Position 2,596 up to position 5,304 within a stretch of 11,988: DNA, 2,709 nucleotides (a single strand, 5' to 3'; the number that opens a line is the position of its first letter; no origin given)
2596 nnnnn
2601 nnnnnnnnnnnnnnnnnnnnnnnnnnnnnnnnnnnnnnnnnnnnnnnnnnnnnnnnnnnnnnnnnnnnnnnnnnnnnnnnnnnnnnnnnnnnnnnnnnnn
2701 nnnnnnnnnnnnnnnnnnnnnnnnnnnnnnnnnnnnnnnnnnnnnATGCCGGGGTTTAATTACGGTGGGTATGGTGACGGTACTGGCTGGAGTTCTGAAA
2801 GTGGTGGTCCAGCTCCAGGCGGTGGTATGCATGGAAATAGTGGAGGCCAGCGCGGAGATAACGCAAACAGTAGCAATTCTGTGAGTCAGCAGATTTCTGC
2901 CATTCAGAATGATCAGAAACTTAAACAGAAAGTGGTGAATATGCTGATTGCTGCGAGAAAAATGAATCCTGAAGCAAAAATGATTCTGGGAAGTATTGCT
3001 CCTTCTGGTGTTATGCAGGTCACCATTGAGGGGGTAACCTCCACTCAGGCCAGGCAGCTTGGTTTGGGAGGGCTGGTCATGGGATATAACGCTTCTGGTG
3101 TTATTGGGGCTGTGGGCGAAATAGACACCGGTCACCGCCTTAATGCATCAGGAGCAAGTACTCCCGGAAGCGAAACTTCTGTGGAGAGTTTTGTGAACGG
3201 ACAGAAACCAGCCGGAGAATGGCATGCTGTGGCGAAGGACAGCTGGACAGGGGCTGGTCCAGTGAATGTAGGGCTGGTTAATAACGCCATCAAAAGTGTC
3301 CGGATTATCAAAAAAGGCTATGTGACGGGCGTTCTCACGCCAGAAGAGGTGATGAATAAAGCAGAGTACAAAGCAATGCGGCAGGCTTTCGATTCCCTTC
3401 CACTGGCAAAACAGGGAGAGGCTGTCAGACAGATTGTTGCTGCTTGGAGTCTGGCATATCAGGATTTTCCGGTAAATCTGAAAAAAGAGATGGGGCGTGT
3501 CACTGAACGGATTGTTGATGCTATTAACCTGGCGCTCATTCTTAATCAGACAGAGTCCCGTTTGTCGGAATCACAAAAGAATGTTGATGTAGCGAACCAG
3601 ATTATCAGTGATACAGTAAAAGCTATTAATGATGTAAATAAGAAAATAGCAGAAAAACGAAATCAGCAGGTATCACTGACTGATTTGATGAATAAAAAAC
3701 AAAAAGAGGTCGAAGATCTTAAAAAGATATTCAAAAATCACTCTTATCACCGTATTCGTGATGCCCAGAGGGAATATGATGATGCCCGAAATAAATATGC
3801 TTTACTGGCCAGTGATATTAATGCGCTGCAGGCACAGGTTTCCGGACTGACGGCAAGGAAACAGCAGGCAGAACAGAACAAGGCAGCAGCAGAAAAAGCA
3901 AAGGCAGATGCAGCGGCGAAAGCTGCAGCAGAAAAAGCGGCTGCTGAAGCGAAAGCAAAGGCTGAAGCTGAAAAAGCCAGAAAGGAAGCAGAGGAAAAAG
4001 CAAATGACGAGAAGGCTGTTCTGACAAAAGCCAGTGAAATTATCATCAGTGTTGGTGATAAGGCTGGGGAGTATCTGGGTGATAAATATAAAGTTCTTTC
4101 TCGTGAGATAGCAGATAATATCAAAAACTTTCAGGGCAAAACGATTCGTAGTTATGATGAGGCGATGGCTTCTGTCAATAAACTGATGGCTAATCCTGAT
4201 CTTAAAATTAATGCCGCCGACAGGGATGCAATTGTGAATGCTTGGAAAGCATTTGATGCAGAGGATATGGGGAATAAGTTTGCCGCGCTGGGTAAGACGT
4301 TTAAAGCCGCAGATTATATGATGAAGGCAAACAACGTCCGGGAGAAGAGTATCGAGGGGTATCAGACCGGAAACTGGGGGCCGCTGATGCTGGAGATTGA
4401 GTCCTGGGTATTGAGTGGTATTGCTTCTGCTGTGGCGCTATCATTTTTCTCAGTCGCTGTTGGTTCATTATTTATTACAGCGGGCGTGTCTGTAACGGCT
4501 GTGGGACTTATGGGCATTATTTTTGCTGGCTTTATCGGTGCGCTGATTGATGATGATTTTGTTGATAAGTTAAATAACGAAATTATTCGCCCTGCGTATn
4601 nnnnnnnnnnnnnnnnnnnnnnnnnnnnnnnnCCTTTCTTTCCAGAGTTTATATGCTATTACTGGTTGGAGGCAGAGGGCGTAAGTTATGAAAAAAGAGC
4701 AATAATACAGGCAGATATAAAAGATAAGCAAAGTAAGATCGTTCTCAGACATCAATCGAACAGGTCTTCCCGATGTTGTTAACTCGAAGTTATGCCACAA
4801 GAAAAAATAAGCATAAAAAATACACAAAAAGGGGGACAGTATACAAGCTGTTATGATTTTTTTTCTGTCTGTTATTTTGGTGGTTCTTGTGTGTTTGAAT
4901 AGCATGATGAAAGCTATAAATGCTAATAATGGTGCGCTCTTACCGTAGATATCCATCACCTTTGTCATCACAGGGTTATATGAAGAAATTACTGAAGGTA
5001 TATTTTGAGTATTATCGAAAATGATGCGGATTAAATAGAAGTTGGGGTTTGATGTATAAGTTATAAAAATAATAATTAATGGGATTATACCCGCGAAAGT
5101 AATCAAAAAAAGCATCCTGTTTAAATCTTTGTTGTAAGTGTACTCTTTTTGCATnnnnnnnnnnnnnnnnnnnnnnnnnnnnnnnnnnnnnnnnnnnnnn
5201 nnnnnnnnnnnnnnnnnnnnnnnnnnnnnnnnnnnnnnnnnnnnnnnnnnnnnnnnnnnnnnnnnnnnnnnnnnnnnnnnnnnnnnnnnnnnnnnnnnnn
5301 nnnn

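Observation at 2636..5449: Complete SOS-controlled colicin operon of the colicin A/U/Y pore-forming family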

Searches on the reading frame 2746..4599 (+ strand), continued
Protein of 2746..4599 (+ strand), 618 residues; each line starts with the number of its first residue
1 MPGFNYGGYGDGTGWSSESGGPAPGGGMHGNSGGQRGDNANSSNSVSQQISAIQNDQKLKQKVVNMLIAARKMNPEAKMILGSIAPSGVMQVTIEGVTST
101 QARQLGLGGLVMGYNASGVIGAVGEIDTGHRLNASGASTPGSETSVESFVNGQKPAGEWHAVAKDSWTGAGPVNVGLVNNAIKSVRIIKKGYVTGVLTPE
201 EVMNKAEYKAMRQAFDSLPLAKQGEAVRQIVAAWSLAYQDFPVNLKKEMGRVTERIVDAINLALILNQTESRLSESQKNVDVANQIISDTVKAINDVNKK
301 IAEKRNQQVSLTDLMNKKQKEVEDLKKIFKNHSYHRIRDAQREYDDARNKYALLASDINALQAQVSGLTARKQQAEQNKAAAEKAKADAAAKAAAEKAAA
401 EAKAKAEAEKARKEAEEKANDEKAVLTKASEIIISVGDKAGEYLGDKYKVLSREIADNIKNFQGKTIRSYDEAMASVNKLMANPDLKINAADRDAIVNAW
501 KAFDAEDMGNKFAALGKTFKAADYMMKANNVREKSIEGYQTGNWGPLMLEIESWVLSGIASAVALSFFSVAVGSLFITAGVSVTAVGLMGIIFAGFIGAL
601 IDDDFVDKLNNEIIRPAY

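Call 27: find_homologous_proteins(query=window:2746-4599:+, max_evalue=1e-10)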
Query window:2746-4599:+ (618 aa): 234 proteins with E <= 1e-10 among 8000 candidates; the best 120 are listed.
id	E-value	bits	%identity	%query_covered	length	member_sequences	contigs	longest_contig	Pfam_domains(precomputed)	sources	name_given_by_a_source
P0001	0.0e+0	1329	100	100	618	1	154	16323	PF01024.25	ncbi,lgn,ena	-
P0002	0.0e+0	1329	100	100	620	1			PF01024.25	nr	nr:pore-forming bacteriocin colicin R [Escherichia coli]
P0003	0.0e+0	1329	100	100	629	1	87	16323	PF01024.25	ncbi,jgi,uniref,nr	ncbi:pore-forming bacteriocin colicin R [Salmonella enterica subsp. enterica serovar Enteritidis]|jg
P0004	0.0e+0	1327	100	100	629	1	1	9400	PF01024.25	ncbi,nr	ncbi:TPA: pore-forming bacteriocin colicin R [Escherichia coli]|nr:pore-forming bacteriocin colicin 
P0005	0.0e+0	1327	100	100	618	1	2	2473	PF01024.25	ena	-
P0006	0.0e+0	1327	100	100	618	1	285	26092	PF01024.25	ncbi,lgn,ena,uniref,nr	ncbi:colicin E1 protein [Escherichia coli]|uniref:Colicin-B n=4 Tax=Escherichia coli TaxID=562 RepID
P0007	0.0e+0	1327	100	100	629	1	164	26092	PF01024.25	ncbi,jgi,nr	ncbi:TPA: pore-forming bacteriocin colicin R [Escherichia coli]|jgi:hypothetical protein|nr:pore-for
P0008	0.0e+0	1327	100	100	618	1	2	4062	PF01024.25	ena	-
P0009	0.0e+0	1326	100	100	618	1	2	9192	PF01024.25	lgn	-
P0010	0.0e+0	1326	100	100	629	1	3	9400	PF01024.25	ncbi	ncbi:TPA: pore-forming bacteriocin colicin R [Salmonella enterica]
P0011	0.0e+0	1326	100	100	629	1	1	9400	PF01024.25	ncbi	ncbi:pore-forming bacteriocin colicin R [Escherichia coli]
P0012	0.0e+0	1326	100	100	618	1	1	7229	PF01024.25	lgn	-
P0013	0.0e+0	1326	100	100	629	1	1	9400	PF01024.25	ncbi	ncbi:pore-forming bacteriocin colicin R (plasmid) [Escherichia coli]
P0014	0.0e+0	1326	100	100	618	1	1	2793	PF01024.25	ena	-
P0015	0.0e+0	1326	100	100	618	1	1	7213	PF01024.25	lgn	-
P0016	0.0e+0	1325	100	100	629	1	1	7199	PF01024.25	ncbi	ncbi:pore-forming bacteriocin colicin R [Escherichia coli]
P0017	0.0e+0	1325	100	100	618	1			PF01024.25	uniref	uniref:pore-forming bacteriocin colicin R n=1 Tax=Escherichia coli TaxID=562 RepID=UPI0032097C97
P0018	0.0e+0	1325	100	100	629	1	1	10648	PF01024.25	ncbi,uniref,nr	ncbi:pore-forming bacteriocin colicin R [Escherichia coli]|uniref:pore-forming bacteriocin colicin R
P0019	0.0e+0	1325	100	100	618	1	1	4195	PF01024.25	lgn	-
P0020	0.0e+0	1325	100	100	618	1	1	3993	PF01024.25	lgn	-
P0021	0.0e+0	1325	100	100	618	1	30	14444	PF01024.25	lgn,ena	-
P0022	0.0e+0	1325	100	100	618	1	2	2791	PF01024.25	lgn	-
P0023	0.0e+0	1325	100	100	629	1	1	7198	PF01024.25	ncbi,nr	ncbi:pore-forming bacteriocin colicin R [Escherichia coli]|nr:pore-forming bacteriocin colicin R [Es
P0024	0.0e+0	1325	100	100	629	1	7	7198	PF01024.25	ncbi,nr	ncbi:pore-forming bacteriocin colicin R [Escherichia coli]|nr:pore-forming bacteriocin colicin R [Es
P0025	0.0e+0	1325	100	100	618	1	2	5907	PF01024.25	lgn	-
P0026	0.0e+0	1325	100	100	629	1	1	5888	PF01024.25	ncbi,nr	ncbi:TPA: pore-forming bacteriocin colicin R [Escherichia coli]|nr:pore-forming bacteriocin colicin 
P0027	0.0e+0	1325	100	100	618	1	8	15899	PF01024.25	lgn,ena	-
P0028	0.0e+0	1325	100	100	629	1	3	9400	PF01024.25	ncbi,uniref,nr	ncbi:pore-forming bacteriocin colicin R [Escherichia coli]|uniref:pore-forming bacteriocin colicin R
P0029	0.0e+0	1325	100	100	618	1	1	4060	PF01024.25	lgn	-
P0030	0.0e+0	1325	100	100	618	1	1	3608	PF01024.25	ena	-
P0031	0.0e+0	1325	100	100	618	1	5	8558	PF01024.25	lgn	-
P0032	0.0e+0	1325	100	100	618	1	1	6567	PF01024.25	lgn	-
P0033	0.0e+0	1325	100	100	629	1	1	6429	PF01024.25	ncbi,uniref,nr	ncbi:pore-forming bacteriocin colicin R [Escherichia coli]|uniref:pore-forming bacteriocin colicin R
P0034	0.0e+0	1324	100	100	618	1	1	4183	PF01024.25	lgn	-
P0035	0.0e+0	1324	100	100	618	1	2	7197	PF01024.25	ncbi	-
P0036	0.0e+0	1324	100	100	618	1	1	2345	PF01024.25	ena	-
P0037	0.0e+0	1324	100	100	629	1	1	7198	PF01024.25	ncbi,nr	ncbi:pore-forming bacteriocin colicin R [Escherichia coli]|nr:pore-forming bacteriocin colicin R [Es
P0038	0.0e+0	1324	100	100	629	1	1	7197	PF01024.25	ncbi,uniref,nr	ncbi:pore-forming bacteriocin colicin R [Escherichia coli]|uniref:pore-forming bacteriocin colicin R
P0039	0.0e+0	1324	100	100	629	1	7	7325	PF01024.25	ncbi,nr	ncbi:pore-forming bacteriocin colicin R [Escherichia coli]|nr:pore-forming bacteriocin colicin R [Es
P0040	0.0e+0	1324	100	100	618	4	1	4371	PF01024.25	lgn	-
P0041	0.0e+0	1324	100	100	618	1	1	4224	PF01024.25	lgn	-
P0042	0.0e+0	1324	100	100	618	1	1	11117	PF01024.25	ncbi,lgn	-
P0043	0.0e+0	1324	100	100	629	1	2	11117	PF01024.25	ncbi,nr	ncbi:TPA: pore-forming bacteriocin colicin R [Escherichia coli]|nr:pore-forming bacteriocin colicin 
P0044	0.0e+0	1324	100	100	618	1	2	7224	PF01024.25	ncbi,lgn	-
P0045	0.0e+0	1324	100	100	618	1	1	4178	PF01024.25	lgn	-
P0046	0.0e+0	1324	100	100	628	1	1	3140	PF01024.25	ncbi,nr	ncbi:TPA: pore-forming bacteriocin colicin R, partial [Escherichia coli]|nr:pore-forming bacteriocin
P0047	0.0e+0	1324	100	100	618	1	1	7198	PF01024.25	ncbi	-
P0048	0.0e+0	1324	100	100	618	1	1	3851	PF01024.25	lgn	-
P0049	0.0e+0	1323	100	100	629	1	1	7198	PF01024.25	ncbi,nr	ncbi:pore-forming bacteriocin colicin R [Escherichia coli]|nr:pore-forming bacteriocin colicin R [Es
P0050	0.0e+0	1323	100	100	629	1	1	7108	PF01024.25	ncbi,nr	ncbi:pore-forming bacteriocin colicin R [Escherichia coli]|nr:pore-forming bacteriocin colicin R [Es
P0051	0.0e+0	1323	100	100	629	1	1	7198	PF01024.25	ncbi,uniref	ncbi:pore-forming bacteriocin colicin R [Escherichia coli]|uniref:pore-forming bacteriocin colicin R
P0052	0.0e+0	1323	100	100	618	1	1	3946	PF01024.25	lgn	-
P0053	0.0e+0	1323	100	100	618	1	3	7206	PF01024.25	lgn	-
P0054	0.0e+0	1323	100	100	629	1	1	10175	PF01024.25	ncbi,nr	ncbi:TPA: pore-forming bacteriocin colicin R [Escherichia coli]|nr:pore-forming bacteriocin colicin 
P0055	0.0e+0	1323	100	100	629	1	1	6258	PF01024.25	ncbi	ncbi:pore-forming bacteriocin colicin R [Escherichia coli]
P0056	0.0e+0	1323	100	100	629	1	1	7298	PF01024.25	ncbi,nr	ncbi:pore-forming bacteriocin colicin R [Escherichia coli]|nr:pore-forming bacteriocin colicin R [Es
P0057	0.0e+0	1322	100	100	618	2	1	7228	PF01024.25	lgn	-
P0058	0.0e+0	1322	100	100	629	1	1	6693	PF01024.25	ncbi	ncbi:pore-forming bacteriocin colicin R [Escherichia coli]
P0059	0.0e+0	1322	99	100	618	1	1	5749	PF01024.25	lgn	-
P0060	0.0e+0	1321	99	100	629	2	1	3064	PF01024.25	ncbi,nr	ncbi:pore-forming bacteriocin colicin R [Escherichia coli]|nr:pore-forming bacteriocin colicin R [Es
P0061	0.0e+0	1321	100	100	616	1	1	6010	PF01024.25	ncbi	ncbi:pore-forming bacteriocin colicin R, partial [Escherichia coli]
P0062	0.0e+0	1312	99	100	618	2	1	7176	PF01024.25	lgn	-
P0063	0.0e+0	1312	99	100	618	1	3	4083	PF01024.25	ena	-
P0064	0.0e+0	1308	98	100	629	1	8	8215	PF01024.25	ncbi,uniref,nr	ncbi:pore-forming bacteriocin colicin R [Escherichia coli]|uniref:pore-forming bacteriocin colicin R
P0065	0.0e+0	1286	98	100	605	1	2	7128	PF01024.25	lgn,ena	-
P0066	0.0e+0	1286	98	100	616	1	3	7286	PF01024.25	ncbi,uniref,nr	ncbi:TPA: pore-forming bacteriocin colicin R [Escherichia coli]|uniref:pore-forming bacteriocin coli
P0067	0.0e+0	1279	96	100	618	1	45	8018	PF01024.25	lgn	-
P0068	0.0e+0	1278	96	100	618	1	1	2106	PF01024.25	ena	-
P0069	0.0e+0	1275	95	100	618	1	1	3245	PF01024.25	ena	-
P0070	0.0e+0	1269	95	100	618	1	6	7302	PF01024.25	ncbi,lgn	-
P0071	0.0e+0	1268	95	100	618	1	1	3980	PF01024.25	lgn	-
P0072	0.0e+0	1267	97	100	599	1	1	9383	PF01024.25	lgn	-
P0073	0.0e+0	1266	97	100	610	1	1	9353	PF01024.25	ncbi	ncbi:TPA: pore-forming bacteriocin colicin R [Escherichia coli]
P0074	0.0e+0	1265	97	100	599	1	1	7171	PF01024.25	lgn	-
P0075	0.0e+0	1264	95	100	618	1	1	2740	PF01024.25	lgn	-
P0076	0.0e+0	1261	95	100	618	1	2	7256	PF01024.25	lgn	-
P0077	0.0e+0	1244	93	100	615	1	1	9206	PF01024.25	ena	-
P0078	0.0e+0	1243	94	100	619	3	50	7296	PF01024.25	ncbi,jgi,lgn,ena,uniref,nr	ncbi:TPA: hypothetical protein OQQ84_003833 [Shigella boydii]|jgi:hypothetical protein|uniref:Colici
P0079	0.0e+0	1236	100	94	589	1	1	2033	PF01024.25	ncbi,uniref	ncbi:pore-forming bacteriocin colicin R, partial [Escherichia coli]|uniref:pore-forming bacteriocin 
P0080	0.0e+0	1226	100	93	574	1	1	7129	PF01024.25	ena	-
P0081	0.0e+0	1215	100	92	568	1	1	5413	PF01024.25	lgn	-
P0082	0.0e+0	1213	100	92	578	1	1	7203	PF01024.25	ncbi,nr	ncbi:pore-forming bacteriocin colicin R, partial [Escherichia coli]|nr:pore-forming bacteriocin coli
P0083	0.0e+0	1203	100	92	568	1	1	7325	PF01024.25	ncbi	ncbi:pore-forming bacteriocin colicin R, partial [Escherichia coli]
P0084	0.0e+0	1200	90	100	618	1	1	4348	PF01024.25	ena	-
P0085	0.0e+0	1195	89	100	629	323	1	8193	PF01024.25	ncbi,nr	ncbi:pore-forming bacteriocin colicin Y [Escherichia coli]|nr:pore-forming bacteriocin colicin Y [Es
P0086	0.0e+0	1195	89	100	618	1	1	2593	PF01024.25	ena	-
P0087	0.0e+0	1194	89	100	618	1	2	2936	PF01024.25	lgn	-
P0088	0.0e+0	1193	89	100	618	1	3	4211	PF01024.25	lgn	-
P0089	0.0e+0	1192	89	100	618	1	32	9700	PF01024.25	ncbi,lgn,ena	-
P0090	0.0e+0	1192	89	100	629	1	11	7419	PF01024.25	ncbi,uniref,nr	ncbi:TPA: pore-forming bacteriocin colicin Y [Escherichia coli]|uniref:Pore-forming bacteriocin coli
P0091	0.0e+0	1189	89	100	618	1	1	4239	PF01024.25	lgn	-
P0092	0.0e+0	1188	89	100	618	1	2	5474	PF01024.25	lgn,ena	-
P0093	0.0e+0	1185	86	100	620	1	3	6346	PF01024.25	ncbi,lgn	-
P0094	0.0e+0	1184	87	100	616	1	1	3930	PF01024.25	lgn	-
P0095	0.0e+0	1184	87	100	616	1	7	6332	PF01024.25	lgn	-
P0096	0.0e+0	1176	100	90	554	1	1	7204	PF01024.25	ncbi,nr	ncbi:pore-forming bacteriocin colicin R, partial [Escherichia coli]|nr:pore-forming bacteriocin coli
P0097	0.0e+0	1171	88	100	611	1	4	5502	PF01024.25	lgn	-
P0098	0.0e+0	1171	88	100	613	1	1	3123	PF01024.25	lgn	-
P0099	0.0e+0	1167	88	100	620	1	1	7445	PF01024.25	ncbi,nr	ncbi:TPA: pore-forming bacteriocin colicin Y [Escherichia coli]|nr:pore-forming bacteriocin colicin 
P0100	0.0e+0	1166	88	100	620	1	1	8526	PF01024.25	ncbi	ncbi:TPA: pore-forming bacteriocin colicin Y [Escherichia coli]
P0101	0.0e+0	1164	100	89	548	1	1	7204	PF01024.25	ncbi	ncbi:TPA: pore-forming bacteriocin colicin R, partial [Escherichia coli]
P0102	0.0e+0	1162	87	100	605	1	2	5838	PF01024.25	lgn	-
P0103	0.0e+0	1161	87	100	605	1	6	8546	PF01024.25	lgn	-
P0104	0.0e+0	1161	87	100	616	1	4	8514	PF01024.25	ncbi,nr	ncbi:pore-forming bacteriocin colicin Y [Escherichia coli]|nr:pore-forming bacteriocin colicin Y [Es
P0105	0.0e+0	1161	87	100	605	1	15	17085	PF01024.25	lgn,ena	-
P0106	0.0e+0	1160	87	100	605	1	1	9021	PF01024.25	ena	-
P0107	0.0e+0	1160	87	100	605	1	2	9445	PF01024.25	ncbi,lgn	-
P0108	0.0e+0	1160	87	100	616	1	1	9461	PF01024.25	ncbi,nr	ncbi:TPA: pore-forming bacteriocin colicin Y [Escherichia coli]|nr:pore-forming bacteriocin colicin 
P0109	0.0e+0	1159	87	100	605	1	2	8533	PF01024.25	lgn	-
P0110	0.0e+0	1159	87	100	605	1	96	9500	PF01024.25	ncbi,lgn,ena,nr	ncbi:Colicin-B (plasmid) [Escherichia coli]|nr:Colicin-B [Escherichia coli] CAH5489474.1 Colicin-B [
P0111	0.0e+0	1159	87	100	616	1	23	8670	PF01024.25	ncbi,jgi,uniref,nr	ncbi:TPA: pore-forming bacteriocin colicin Y [Escherichia coli]|jgi:hypothetical protein|uniref:pore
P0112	0.0e+0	1157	87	100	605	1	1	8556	PF01024.25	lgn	-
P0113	0.0e+0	1157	87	100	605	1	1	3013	PF01024.25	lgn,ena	-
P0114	0.0e+0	1156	87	100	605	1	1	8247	PF01024.25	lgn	-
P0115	0.0e+0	1156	87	100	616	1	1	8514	PF01024.25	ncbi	ncbi:TPA: pore-forming bacteriocin colicin Y [Escherichia coli]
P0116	0.0e+0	1151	87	100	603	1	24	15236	PF01024.25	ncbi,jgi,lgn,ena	-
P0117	0.0e+0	1151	87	100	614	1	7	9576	PF01024.25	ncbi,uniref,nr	ncbi:TPA: pore-forming bacteriocin colicin Y [Escherichia coli]|uniref:pore-forming bacteriocin coli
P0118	0.0e+0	1149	87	100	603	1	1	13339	PF01024.25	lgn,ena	-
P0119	0.0e+0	1147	87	100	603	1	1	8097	PF01024.25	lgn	-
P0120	0.0e+0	1147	87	100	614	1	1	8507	PF01024.25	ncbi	ncbi:TPA: pore-forming bacteriocin colicin Y [Escherichia coli]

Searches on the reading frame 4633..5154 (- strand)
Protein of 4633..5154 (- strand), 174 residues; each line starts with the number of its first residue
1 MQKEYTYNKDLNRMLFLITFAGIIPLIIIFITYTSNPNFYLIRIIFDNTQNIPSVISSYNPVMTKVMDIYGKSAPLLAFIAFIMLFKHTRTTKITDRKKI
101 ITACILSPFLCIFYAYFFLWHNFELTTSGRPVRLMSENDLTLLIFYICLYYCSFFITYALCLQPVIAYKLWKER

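Call 16: search_protein_families(proteins=[window:4633-5154:-], library=ncbifam, max_evalue=0.01)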
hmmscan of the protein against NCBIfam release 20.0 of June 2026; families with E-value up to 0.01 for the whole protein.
window:4633-5154:- (174 aa): 0 families

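Call 21: profile_search(protein=window:4633-5154:-)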
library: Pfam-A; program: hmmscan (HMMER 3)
A. the first sequence (174 residues): domains with independent E <= 10: 4; with E <= 0.001: 1
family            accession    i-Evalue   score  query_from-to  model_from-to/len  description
Colicin_im        PF03857.18    6.5e-42   143.2      41-174         4-137/138  Colicin immunity protein
BCD               PF15461.11      0.067    13.2      11-123        80-189/267  Beta-carotene 15,15'-dioxygenase
DUF2070           PF09843.14        0.4     9.4      10-156        67-170/561  Predicted membrane protein (DUF2070)
SDF               PF00375.23       0.67     9.4      17-121       138-228/387  Sodium:dicarboxylate symporter family
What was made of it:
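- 4630..5154 (-): cri, colicin R immunity gene (174 aa, four hydrophobic segments). Pfam PF03857, E 6.5e-42 (call 21).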

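Call 61: list_cluster_members(proteins=[P0078, P0001, window:4633-5154:-, window:5274-5411:+])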
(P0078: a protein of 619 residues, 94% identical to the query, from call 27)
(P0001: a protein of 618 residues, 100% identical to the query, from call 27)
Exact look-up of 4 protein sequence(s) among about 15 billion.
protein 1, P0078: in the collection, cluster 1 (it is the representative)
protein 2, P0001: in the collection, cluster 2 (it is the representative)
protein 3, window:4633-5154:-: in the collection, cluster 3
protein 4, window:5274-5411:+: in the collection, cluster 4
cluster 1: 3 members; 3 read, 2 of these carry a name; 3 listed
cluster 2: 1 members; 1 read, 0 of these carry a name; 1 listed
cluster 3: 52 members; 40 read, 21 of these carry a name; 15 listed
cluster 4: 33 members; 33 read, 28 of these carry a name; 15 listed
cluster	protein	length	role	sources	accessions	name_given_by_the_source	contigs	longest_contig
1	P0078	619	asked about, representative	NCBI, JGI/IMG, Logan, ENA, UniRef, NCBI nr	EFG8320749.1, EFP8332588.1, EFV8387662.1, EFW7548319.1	TPA: hypothetical protein OQQ84_003833 [Shigella boydii] | hypothetical protein | Colicin U n=1 Tax=Shigella boydii TaxID=621 RepID=O24681_SHIBO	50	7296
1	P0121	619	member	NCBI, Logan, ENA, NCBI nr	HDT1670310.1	TPA: pore-forming bacteriocin colicin R [Escherichia coli] | pore-forming bacteriocin colicin R [Escherichia coli]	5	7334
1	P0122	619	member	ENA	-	-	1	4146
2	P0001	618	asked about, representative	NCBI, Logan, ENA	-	-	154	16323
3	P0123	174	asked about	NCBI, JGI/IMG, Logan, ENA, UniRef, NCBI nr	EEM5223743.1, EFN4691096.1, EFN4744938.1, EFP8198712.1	colicin R immunity protein [Salmonella enterica subsp. enterica serovar Enteritidis] | hypothetical protein | Colicin R immunity protein n=2 Tax=Escherichia coli TaxID=562 RepID=T2D3L3_ECOLX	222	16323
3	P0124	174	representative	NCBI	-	-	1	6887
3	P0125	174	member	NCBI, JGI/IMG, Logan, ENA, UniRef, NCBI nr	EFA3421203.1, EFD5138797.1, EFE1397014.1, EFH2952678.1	colicin R immunity protein [Escherichia coli] | hypothetical protein | Colicin-A immunity protein n=2 Tax=Escherichia coli TaxID=562 RepID=A0A5B9SUG4_ECOLX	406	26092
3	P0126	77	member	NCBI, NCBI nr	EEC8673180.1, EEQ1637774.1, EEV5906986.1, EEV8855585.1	TPA: colicin R immunity protein, partial [Escherichia coli] | colicin R immunity protein [Escherichia coli]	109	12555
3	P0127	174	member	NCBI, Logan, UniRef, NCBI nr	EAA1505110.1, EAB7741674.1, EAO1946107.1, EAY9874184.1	colicin R immunity protein [Salmonella enterica] | Colicin R immunity protein n=1 Tax=Salmonella hadar TaxID=149385 RepID=A0A5V7V4V4_SALHA | colicin R immunity protein [Salmonella enterica subsp. enterica serovar Hadar]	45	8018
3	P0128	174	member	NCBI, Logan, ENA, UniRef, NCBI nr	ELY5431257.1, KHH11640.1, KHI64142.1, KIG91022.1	hypothetical protein PU29_11145 [Escherichia coli] | colicin R immunity protein n=1 Tax=Escherichia coli TaxID=562 RepID=UPI0005431670 | colicin R immunity protein [Escherichia coli]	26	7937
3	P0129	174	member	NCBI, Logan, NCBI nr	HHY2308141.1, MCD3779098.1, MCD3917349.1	colicin R immunity protein [Escherichia coli]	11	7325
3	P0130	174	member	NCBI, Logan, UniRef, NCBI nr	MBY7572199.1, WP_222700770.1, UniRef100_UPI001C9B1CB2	colicin R immunity protein [Escherichia coli] | colicin R immunity protein n=1 Tax=Escherichia coli TaxID=562 RepID=UPI001C9B1CB2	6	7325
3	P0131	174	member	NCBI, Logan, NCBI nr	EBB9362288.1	colicin R immunity protein [Salmonella enterica]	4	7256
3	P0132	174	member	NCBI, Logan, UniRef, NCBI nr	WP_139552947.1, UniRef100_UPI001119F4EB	colicin R immunity protein [Escherichia coli] | colicin R immunity protein n=1 Tax=Escherichia coli TaxID=562 RepID=UPI001119F4EB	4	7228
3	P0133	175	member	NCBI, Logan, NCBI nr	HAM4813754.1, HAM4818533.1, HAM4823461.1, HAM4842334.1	TPA: colicin R immunity protein [Escherichia coli] | colicin R immunity protein [Escherichia coli]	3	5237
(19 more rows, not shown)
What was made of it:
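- Closest known: Colicin R operon cra-cri-crl of pColR. Same: The proteins are exact matches (calls 27, 61).
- The exact proteins occur on hundreds of public contigs under the name colicin R (calls 27, 61).
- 4630..5154 (-): Exact match to UniProt T2D3L3 'Colicin R immunity protein' (call 61).
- On Colicin R (cra-cri-crl): Exact-sequence look-up gives Cri = UniProt T2D3L3 and Crl = T2D2Z6 (call 61).
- Cri and Crl are exact matches to UniProt T2D3L3 and T2D2Z6 (call 61).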
